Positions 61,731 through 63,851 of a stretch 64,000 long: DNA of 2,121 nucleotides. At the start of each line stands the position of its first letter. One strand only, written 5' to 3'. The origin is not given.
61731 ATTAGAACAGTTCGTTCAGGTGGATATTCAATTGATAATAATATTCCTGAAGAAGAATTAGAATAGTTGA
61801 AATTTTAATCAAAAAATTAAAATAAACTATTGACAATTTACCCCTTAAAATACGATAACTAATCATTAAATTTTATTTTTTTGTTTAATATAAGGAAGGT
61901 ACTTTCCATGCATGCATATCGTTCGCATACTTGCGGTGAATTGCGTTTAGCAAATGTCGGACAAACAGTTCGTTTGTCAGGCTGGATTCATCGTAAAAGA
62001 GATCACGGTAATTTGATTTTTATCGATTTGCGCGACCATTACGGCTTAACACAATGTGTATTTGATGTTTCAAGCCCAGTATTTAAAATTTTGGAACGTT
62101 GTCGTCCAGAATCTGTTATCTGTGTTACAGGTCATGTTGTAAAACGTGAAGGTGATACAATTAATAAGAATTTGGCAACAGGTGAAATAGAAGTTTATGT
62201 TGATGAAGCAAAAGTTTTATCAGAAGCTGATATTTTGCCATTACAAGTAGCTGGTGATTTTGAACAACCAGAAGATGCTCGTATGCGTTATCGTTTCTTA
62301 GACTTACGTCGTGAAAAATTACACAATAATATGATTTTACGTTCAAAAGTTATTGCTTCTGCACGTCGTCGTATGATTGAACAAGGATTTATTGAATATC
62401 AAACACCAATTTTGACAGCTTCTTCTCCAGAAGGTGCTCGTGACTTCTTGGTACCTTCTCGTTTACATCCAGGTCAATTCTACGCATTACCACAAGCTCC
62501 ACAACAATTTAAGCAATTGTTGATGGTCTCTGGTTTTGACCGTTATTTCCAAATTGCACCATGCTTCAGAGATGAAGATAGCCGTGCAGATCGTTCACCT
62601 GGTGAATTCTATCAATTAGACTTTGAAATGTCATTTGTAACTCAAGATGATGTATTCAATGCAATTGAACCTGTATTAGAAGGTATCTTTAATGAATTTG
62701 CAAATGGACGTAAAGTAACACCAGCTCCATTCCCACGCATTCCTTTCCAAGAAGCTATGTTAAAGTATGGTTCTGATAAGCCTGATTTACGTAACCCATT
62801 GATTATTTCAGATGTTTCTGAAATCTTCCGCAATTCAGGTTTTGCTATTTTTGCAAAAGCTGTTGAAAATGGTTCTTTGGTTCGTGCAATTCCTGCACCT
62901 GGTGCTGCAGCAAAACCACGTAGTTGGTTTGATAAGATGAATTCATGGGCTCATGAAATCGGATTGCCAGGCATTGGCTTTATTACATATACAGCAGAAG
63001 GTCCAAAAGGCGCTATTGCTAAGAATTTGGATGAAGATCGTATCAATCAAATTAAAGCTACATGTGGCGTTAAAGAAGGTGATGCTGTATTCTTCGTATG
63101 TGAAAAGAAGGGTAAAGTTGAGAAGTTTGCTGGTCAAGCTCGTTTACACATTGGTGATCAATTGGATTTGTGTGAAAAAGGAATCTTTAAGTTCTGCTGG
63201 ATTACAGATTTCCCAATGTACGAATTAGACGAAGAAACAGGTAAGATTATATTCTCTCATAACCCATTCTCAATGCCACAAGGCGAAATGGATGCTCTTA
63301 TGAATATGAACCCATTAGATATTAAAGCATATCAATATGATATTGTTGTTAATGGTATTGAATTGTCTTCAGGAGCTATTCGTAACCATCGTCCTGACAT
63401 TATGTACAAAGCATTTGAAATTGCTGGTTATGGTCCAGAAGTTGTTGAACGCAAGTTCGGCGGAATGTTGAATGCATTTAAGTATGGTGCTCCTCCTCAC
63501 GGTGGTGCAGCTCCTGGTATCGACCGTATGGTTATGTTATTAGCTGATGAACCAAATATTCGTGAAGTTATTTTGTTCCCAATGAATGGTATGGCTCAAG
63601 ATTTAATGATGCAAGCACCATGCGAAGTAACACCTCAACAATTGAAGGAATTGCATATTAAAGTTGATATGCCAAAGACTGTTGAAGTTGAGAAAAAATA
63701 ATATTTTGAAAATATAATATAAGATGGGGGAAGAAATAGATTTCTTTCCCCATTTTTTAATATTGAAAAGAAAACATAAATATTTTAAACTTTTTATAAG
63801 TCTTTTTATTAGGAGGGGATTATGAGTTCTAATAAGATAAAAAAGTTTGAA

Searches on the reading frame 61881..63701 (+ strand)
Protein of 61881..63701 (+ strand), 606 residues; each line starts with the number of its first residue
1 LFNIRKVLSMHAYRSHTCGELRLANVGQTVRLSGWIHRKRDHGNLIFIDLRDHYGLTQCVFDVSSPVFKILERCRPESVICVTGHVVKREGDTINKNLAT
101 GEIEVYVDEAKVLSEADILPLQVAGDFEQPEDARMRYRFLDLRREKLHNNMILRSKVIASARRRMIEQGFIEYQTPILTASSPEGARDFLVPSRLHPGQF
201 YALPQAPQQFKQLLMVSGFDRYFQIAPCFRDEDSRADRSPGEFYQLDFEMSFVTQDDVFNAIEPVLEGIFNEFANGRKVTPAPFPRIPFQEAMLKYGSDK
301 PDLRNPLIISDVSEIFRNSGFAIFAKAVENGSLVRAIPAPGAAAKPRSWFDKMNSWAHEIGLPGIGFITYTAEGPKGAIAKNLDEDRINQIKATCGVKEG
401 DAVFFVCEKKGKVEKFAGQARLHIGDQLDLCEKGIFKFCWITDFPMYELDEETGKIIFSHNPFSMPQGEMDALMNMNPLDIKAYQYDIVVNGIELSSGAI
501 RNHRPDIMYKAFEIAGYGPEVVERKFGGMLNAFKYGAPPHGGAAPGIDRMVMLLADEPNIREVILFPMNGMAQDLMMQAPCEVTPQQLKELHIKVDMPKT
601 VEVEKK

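Call 19: search_protein_families(library=ncbifam, proteins=[window:61881-63701:+], max_evalue=1e-10)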
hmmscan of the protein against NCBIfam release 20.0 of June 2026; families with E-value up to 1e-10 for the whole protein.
window:61881-63701:+ (606 aa): 14 families
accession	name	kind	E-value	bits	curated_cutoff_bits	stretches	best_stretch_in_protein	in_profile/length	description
NF001750.0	PRK00476.1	equivalog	9.2e-250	830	443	1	10-596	1-587/590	aspartate--tRNA ligase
TIGR00459.1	aspS_bact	equivalog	9.4e-189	628.5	373.85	1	14-595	3-583/586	aspartate--tRNA ligase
NF009460.0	PRK12820.1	equivalog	2.1e-145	485.7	1379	1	5-593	13-615/723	bifunctional aspartyl-tRNA synthetase/aspartyl/glutamyl-tRNA amidotransferase subunit C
NF003483.0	PRK05159.1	equivalog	3e-71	240.6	353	2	14-276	4-261/438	aspartate--tRNA(Asn) ligase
TIGR00458.1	aspS_nondisc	equivalog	1.9e-66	224.8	368.4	2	24-278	9-258/428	aspartate--tRNA(Asn) ligase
NF001756.1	PRK00484.1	subfamily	1.2e-38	133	468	2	23-280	47-297/488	lysine--tRNA ligase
NF003037.0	PRK03932.1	equivalog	5.3e-37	127.8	414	1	25-273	14-262/451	asparagine--tRNA ligase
TIGR00499.1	lysS_bact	equivalog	1e-35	123.4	427.6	1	20-278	46-298/496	lysine--tRNA ligase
TIGR00457.1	asnS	equivalog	2.6e-34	118.8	342.6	1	25-272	14-263/455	asparagine--tRNA ligase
NF002821.0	PRK02983.1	equivalog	1.5e-30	106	742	1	13-243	645-869/1102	bifunctional lysylphosphatidylglycerol synthetase/lysine--tRNA ligase LysX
NF009101.0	PRK12445.1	subfamily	6e-24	84.4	1026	1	98-280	131-312/505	lysine--tRNA ligase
TIGR00462.1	genX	equivalog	4.8e-12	46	286.9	0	153-298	3-144/304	EF-P lysine aminoacylase EpmA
NF006828.0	PRK09350.1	equivalog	2.7e-11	43.3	264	0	485-569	235-323/325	elongation factor P--(R)-beta-lysine ligase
NF005054.0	PRK06462.1-4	equivalog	5.5e-11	42.1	309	0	137-301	11-194/318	asparagine synthetase A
